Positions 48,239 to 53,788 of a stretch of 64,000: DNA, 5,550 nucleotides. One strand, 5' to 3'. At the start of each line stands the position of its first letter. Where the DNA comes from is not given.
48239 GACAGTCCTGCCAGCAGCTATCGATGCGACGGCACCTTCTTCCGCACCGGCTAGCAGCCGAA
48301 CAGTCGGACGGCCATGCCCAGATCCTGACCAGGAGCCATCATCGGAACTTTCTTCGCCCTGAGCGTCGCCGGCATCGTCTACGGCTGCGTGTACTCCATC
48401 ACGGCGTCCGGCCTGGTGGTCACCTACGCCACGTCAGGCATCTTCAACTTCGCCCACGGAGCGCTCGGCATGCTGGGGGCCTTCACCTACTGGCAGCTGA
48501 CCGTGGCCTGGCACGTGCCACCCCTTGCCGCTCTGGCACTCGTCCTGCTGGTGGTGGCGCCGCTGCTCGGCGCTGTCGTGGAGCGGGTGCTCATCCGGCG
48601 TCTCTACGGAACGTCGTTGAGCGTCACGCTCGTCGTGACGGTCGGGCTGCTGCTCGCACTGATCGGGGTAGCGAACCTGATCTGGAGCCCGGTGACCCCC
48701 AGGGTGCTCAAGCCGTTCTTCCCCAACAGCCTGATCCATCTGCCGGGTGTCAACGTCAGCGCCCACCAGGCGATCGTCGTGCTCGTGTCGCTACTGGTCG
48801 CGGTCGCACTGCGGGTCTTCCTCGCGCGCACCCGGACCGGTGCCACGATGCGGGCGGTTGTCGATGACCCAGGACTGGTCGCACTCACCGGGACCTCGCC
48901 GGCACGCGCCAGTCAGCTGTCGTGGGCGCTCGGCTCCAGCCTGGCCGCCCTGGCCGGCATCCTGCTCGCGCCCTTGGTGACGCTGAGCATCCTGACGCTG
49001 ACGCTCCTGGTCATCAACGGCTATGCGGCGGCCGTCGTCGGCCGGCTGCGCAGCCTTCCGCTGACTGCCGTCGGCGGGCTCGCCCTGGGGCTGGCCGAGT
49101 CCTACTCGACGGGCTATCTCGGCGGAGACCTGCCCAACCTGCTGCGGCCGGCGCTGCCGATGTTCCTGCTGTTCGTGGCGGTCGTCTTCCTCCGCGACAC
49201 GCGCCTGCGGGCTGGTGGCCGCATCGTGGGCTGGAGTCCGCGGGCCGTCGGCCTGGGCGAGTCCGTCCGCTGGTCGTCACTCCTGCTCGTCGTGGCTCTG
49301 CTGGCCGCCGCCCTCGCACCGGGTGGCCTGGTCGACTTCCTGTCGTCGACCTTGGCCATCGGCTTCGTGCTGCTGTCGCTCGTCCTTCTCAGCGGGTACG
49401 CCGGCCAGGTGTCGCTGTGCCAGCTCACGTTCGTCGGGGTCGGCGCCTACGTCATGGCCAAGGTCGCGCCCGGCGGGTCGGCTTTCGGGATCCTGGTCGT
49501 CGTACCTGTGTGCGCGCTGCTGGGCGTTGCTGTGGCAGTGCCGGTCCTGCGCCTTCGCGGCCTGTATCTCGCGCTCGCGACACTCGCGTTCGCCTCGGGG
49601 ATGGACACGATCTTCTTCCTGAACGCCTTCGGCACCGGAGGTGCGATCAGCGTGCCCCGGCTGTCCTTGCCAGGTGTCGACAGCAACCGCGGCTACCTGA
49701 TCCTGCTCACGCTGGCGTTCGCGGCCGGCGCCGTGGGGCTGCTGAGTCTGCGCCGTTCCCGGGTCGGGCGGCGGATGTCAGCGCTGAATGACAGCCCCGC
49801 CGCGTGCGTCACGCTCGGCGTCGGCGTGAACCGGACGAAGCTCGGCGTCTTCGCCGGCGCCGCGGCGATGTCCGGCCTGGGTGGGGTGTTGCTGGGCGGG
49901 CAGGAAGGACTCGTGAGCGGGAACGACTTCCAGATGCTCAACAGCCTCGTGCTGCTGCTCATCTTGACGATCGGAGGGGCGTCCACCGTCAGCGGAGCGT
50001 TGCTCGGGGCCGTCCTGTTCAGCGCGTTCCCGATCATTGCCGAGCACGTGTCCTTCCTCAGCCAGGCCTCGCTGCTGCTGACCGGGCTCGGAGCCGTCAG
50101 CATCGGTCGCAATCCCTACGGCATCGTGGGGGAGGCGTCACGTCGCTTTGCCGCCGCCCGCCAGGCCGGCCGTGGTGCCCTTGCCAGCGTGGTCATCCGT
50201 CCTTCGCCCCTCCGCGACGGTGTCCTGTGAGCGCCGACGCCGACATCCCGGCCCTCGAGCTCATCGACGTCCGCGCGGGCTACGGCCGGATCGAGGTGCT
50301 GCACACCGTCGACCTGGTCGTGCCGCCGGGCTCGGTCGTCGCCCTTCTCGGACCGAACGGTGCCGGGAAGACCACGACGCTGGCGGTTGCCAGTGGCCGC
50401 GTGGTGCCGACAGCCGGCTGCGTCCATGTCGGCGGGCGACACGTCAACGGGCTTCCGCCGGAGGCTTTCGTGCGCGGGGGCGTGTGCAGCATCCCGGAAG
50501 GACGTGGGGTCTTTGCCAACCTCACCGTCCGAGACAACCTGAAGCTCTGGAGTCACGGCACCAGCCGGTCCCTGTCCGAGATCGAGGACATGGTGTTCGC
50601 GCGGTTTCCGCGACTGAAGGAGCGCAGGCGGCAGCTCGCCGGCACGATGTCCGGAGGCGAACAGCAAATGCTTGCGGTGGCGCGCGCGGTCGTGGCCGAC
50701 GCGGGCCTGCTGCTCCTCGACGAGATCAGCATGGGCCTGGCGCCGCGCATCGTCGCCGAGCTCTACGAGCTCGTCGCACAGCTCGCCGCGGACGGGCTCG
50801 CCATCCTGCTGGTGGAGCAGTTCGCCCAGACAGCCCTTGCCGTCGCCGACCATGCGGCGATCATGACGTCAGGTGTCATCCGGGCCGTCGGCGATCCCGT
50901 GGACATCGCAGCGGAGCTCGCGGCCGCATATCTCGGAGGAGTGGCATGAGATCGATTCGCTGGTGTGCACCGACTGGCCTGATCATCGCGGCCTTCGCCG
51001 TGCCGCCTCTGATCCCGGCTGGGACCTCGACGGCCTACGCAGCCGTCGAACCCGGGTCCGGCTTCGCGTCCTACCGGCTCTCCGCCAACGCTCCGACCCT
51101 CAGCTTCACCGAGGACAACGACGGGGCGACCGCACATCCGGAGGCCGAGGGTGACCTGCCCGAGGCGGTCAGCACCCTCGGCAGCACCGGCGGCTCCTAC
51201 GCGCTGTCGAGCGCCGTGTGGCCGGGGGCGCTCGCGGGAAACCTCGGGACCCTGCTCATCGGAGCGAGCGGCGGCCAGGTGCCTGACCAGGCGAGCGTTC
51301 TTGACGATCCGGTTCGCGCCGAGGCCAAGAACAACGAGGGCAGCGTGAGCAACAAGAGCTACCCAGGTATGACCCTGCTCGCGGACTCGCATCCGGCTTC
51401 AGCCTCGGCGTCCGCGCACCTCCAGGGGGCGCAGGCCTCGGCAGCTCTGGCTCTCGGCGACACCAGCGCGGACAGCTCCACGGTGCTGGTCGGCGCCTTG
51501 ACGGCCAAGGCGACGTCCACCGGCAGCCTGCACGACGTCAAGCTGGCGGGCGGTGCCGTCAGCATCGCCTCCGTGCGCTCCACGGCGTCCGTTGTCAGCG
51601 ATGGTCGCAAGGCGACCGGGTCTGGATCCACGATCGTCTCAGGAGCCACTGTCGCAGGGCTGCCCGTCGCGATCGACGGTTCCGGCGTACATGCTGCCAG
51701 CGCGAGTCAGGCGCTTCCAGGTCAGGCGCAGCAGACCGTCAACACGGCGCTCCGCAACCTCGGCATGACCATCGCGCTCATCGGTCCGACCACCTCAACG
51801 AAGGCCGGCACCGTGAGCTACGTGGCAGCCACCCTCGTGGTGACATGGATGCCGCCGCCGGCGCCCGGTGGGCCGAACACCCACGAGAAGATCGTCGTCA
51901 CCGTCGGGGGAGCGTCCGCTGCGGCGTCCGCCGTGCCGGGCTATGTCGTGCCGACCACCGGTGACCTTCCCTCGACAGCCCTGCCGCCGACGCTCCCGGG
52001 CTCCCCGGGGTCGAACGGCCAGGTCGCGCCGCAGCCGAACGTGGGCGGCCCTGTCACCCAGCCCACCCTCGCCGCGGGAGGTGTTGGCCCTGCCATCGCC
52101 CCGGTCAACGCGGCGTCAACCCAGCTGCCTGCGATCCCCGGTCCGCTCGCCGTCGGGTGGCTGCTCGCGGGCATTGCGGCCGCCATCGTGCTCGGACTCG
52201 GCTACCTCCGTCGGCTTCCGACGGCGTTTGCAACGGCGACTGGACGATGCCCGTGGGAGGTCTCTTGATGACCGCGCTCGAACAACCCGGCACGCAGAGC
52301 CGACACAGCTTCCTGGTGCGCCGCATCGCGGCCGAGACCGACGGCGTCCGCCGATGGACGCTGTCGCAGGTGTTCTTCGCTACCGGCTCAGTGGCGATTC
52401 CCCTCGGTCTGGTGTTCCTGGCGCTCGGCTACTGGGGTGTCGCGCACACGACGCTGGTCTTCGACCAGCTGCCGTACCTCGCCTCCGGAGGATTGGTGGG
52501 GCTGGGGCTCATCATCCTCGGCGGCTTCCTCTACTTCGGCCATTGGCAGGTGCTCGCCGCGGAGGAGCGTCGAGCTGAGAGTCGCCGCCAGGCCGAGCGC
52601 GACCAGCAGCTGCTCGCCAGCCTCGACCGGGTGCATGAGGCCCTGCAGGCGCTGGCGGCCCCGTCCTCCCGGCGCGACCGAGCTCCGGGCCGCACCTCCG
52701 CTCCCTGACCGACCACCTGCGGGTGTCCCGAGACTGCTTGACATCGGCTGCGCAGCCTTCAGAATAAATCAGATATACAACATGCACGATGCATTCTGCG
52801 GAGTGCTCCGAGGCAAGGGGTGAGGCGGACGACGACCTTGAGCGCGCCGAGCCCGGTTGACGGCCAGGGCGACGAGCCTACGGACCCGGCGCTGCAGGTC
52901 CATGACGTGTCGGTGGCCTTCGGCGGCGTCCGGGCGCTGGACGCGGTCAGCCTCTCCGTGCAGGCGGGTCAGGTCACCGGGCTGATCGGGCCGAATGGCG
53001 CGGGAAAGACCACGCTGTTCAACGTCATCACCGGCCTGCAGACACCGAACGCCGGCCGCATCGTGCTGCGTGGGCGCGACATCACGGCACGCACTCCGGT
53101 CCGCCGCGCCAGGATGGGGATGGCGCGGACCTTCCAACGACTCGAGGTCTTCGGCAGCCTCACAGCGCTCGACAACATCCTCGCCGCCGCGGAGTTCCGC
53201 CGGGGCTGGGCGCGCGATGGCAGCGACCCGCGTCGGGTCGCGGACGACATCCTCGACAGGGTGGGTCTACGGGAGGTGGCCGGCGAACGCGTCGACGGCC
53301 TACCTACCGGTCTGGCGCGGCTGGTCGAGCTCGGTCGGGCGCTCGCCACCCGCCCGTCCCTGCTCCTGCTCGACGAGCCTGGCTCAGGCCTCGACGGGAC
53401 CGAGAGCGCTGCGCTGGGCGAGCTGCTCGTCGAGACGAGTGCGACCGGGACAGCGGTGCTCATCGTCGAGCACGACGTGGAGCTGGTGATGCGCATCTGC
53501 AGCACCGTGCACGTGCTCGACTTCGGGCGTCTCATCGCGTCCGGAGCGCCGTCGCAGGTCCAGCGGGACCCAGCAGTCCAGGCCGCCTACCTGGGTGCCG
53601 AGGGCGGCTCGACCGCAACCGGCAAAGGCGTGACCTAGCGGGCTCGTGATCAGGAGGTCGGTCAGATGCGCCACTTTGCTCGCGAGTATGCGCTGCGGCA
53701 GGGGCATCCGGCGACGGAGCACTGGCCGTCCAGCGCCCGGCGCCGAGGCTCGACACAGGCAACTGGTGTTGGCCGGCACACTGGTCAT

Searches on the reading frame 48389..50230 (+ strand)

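Call 12: search_protein_families(library=pfam, proteins=[window:48389-50230:+], max_evalue=0.001)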
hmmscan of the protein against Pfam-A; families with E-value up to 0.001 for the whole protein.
window:48389-50230:+ (613 aa): 1 family
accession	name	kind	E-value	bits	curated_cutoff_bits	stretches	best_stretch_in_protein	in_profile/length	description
PF02653.21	BPD_transp_2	-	7e-46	157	26.8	2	2-264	12-268/269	Branched-chain amino acid transport system / permease component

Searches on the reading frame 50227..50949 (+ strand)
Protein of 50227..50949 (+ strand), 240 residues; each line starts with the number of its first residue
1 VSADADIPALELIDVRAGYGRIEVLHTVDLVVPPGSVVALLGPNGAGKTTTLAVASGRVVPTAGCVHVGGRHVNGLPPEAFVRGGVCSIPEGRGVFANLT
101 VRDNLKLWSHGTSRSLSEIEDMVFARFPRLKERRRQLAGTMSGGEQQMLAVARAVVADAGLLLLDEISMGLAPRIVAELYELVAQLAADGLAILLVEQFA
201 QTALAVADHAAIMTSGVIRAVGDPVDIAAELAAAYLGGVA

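Call 12: search_protein_families(library=pfam, proteins=[window:50227-50949:+], max_evalue=0.001)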
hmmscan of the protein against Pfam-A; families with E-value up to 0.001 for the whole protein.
window:50227-50949:+ (240 aa): 3 families
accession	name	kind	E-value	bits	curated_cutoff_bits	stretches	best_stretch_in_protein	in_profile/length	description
PF00005.33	ABC_tran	-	2.7e-24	86.8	25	1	25-166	1-134/137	ABC transporter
PF13304.12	AAA_21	-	7e-10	39.9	27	1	133-194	230-294/304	AAA domain, putative AbiEii toxin, Type IV TA system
PF02463.25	SMC_N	-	0.00055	19.9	40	0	140-189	136-189/220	RecF/RecN/SMC N terminal domain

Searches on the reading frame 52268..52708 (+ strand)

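Call 12: search_protein_families(library=pfam, proteins=[window:52268-52708:+], max_evalue=0.001)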
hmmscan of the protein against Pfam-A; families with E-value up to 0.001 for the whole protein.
window:52268-52708:+ (146 aa): 1 family
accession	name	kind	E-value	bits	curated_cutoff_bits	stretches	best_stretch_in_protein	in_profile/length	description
PF04612.17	T2SSM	-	0.00023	21.8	27.8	1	76-132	19-73/160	Type II secretion system (T2SS), protein M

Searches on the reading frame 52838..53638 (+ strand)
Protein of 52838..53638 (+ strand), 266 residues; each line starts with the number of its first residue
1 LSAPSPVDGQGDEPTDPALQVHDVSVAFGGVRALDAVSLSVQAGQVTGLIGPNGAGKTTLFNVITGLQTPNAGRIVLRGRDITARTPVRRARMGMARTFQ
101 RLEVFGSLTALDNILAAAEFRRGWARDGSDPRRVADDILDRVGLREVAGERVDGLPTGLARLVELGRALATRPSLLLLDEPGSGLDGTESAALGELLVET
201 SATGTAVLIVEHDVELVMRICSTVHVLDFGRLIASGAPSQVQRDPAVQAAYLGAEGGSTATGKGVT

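Call 12: search_protein_families(library=pfam, proteins=[window:52838-53638:+], max_evalue=0.001)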
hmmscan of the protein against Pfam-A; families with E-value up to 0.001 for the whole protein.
window:52838-53638:+ (266 aa): 5 families
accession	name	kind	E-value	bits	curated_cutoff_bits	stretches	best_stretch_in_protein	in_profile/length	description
PF00005.33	ABC_tran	-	6.4e-29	101.7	25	1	34-181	1-135/137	ABC transporter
PF12399.14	BCA_ABC_TP_C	-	1.1e-10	41.4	25.5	1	231-255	1-25/27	Branched-chain amino acid ATP-binding cassette transporter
PF13304.12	AAA_21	-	4.1e-09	37.4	27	1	46-68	1-23/304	AAA domain, putative AbiEii toxin, Type IV TA system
PF02463.25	SMC_N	-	0.00021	21.2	40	0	44-64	24-44/220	RecF/RecN/SMC N terminal domain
PF13476.12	AAA_23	-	0.00068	20.8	27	1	45-65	20-40/201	AAA domain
